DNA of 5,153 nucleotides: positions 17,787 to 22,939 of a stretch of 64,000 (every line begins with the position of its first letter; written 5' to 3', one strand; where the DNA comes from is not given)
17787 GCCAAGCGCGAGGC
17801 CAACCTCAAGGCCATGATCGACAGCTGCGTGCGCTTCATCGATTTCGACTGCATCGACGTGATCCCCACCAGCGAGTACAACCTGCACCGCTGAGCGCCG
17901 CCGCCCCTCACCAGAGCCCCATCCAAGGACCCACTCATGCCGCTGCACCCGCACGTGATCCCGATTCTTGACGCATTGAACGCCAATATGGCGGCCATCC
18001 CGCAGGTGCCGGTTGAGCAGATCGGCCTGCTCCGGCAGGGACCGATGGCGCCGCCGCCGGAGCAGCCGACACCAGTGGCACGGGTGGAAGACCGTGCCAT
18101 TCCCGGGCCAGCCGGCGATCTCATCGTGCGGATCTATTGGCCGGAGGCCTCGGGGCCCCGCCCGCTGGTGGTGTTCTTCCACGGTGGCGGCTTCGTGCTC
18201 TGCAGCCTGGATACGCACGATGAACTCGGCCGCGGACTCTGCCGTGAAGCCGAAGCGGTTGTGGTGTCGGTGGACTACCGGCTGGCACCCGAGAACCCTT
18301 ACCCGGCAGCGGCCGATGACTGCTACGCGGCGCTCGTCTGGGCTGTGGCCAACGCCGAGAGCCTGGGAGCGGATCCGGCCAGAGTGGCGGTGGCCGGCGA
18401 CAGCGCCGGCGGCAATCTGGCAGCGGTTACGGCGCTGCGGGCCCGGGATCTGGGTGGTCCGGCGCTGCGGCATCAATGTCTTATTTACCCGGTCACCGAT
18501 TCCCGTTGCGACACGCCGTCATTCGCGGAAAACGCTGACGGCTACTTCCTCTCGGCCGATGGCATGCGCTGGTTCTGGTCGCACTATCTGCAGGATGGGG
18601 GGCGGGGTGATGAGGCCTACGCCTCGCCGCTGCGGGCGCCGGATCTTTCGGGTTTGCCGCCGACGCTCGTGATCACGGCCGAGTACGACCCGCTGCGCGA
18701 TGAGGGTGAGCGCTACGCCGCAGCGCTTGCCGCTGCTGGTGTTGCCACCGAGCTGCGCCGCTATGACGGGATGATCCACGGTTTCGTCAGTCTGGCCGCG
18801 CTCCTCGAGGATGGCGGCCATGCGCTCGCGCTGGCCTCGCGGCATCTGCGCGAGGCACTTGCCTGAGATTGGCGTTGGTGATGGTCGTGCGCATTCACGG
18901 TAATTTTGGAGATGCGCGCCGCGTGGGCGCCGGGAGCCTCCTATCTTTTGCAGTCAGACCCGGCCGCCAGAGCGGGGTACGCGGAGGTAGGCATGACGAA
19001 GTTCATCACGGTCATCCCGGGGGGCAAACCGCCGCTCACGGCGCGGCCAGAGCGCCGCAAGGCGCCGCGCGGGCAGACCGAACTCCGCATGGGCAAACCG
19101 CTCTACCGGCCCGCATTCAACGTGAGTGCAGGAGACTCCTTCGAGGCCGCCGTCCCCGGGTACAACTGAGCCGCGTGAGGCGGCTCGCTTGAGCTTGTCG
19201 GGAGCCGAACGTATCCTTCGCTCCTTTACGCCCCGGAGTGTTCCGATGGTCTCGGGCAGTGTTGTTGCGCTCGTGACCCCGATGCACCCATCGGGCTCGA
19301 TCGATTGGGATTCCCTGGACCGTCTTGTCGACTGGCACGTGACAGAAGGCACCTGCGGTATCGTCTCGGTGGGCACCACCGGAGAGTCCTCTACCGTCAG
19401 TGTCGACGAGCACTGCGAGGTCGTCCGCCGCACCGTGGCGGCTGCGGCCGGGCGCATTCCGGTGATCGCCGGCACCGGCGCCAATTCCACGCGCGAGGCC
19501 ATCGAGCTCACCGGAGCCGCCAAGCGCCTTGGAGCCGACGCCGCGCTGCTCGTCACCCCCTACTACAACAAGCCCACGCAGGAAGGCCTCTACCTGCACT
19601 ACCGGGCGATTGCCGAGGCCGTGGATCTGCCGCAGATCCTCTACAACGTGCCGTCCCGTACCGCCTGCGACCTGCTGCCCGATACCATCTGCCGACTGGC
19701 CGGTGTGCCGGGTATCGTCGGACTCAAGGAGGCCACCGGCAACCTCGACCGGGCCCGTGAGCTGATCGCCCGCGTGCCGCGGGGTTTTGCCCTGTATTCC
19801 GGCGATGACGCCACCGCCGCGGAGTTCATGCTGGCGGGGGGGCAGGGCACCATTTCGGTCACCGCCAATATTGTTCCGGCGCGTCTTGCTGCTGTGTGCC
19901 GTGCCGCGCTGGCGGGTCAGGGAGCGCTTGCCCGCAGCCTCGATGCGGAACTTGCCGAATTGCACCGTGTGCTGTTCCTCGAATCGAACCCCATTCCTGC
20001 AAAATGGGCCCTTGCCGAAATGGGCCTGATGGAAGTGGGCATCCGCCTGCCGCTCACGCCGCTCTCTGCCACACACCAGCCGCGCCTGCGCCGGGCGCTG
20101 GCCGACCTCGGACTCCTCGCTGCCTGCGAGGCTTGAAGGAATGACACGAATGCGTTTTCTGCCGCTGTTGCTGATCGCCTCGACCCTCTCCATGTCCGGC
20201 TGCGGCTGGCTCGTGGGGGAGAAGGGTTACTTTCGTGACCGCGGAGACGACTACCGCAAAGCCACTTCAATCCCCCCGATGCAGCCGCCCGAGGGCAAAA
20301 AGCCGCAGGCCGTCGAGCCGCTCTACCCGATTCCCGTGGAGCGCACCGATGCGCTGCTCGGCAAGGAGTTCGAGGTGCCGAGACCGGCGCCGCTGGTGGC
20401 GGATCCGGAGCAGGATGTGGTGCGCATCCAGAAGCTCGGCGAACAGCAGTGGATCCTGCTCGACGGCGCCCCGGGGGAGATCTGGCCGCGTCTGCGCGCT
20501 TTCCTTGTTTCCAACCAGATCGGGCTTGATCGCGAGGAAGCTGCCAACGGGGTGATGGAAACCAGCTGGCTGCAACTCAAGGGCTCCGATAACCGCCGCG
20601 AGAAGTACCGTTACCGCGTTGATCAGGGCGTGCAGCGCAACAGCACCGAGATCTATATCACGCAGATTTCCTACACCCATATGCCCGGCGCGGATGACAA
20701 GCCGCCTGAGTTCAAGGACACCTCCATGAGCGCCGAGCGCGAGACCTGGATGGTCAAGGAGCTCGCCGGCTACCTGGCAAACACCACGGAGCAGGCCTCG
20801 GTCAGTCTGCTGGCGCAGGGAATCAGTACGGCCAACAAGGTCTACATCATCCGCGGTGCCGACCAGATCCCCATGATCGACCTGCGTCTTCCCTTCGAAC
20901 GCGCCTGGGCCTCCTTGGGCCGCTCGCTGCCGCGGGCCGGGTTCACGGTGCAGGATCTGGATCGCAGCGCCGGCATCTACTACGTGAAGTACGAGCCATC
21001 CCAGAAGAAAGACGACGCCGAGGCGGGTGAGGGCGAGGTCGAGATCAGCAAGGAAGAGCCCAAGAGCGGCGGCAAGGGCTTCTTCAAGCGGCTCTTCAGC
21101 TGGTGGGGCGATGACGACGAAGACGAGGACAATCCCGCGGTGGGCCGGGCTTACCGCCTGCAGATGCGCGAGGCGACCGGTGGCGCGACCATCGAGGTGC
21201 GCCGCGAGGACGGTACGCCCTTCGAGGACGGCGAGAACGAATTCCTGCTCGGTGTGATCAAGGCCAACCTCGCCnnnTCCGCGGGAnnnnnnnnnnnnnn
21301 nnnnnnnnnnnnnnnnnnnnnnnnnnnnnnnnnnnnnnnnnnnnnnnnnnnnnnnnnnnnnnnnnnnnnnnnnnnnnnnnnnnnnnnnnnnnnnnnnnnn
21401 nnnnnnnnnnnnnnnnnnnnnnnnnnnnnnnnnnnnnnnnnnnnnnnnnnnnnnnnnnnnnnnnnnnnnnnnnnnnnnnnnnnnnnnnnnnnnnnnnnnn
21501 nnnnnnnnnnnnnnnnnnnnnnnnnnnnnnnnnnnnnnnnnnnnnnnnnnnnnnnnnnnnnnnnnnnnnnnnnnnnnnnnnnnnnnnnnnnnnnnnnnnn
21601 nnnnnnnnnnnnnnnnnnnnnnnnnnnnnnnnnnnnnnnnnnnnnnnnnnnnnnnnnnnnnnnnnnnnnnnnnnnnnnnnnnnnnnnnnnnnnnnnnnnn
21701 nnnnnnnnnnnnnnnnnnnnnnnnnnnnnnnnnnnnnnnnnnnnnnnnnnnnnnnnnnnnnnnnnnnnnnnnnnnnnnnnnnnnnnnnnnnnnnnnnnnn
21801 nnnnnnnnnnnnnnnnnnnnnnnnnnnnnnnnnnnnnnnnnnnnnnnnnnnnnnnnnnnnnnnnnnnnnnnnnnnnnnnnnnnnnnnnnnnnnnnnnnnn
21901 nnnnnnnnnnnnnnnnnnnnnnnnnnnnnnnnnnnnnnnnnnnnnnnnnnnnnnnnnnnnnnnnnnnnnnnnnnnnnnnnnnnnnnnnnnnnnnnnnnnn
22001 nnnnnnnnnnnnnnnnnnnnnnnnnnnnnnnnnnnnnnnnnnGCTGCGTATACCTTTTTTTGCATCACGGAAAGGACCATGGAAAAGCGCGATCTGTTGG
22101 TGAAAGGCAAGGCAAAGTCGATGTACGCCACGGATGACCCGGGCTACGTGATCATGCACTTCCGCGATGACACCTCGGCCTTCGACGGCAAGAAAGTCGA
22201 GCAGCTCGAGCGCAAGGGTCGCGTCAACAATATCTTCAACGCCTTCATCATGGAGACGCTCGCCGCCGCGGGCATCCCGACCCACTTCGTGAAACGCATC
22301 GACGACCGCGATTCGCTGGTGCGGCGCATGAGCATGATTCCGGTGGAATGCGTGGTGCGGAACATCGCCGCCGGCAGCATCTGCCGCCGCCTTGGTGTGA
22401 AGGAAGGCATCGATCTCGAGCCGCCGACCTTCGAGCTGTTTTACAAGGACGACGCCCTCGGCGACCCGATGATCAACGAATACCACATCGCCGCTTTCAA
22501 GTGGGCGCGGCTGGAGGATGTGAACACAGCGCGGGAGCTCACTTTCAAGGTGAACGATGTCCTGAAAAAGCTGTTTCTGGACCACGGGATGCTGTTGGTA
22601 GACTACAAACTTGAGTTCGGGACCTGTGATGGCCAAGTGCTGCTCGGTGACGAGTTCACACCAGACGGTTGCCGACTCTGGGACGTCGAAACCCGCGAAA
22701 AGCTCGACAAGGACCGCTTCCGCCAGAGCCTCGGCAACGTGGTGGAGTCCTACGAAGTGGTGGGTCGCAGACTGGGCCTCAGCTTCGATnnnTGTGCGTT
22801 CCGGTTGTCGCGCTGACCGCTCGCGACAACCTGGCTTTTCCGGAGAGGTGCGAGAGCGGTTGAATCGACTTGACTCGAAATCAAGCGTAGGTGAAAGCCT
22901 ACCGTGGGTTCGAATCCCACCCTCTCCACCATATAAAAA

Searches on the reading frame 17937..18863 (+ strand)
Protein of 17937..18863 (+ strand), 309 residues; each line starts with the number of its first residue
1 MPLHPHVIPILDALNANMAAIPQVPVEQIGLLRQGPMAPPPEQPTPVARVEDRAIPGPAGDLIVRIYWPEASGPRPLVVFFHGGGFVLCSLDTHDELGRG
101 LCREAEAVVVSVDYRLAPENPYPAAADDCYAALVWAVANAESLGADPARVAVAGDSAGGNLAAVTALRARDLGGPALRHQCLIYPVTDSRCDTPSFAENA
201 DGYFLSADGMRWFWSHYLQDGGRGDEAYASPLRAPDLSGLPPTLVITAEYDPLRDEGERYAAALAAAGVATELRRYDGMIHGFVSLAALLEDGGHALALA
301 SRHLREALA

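Call 49: search_protein_families(library=pfam, proteins=[window:17937-18863:+], max_evalue=0.00001)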
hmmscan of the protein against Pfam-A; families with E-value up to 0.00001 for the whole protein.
window:17937-18863:+ (309 aa): 3 families
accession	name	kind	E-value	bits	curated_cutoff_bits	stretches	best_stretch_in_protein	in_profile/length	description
PF07859.19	Abhydrolase_3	-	5.2e-84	281.6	25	1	78-284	1-209/210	alpha/beta hydrolase fold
PF20434.5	BD-FAE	-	5.9e-21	75.4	26.8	1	66-170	3-111/215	BD-FAE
PF00135.34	COesterase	-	2.7e-13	50.2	27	1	62-167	86-202/515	Carboxylesterase family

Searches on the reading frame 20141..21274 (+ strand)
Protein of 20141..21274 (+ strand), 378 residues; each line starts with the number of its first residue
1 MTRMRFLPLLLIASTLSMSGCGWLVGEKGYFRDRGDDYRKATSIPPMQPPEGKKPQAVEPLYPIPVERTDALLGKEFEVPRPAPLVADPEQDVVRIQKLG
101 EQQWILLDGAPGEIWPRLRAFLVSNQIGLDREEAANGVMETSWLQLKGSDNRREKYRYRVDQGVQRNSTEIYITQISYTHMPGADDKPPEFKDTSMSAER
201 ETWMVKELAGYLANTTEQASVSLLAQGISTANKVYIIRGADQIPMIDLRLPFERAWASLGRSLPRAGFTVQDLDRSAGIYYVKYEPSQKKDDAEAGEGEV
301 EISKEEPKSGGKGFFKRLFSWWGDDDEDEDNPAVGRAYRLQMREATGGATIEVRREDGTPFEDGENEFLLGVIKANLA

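Call 49: search_protein_families(library=pfam, proteins=[window:20141-21274:+], max_evalue=0.00001)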
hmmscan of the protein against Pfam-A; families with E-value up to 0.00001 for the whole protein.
window:20141-21274:+ (378 aa): 1 family
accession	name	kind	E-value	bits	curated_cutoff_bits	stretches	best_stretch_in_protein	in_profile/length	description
PF06804.17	Lipoprotein_18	-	5.6e-34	118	25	1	37-375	1-321/323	NlpB/DapX lipoprotein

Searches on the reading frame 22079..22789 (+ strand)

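Call 49: search_protein_families(library=pfam, proteins=[window:22079-22789:+], max_evalue=0.00001)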
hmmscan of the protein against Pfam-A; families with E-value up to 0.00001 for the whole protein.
window:22079-22789:+ (237 aa): 1 family
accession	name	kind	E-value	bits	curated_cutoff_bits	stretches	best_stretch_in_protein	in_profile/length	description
PF01259.24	SAICAR_synt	-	5.1e-82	275.6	20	1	7-230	2-231/233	SAICAR synthetase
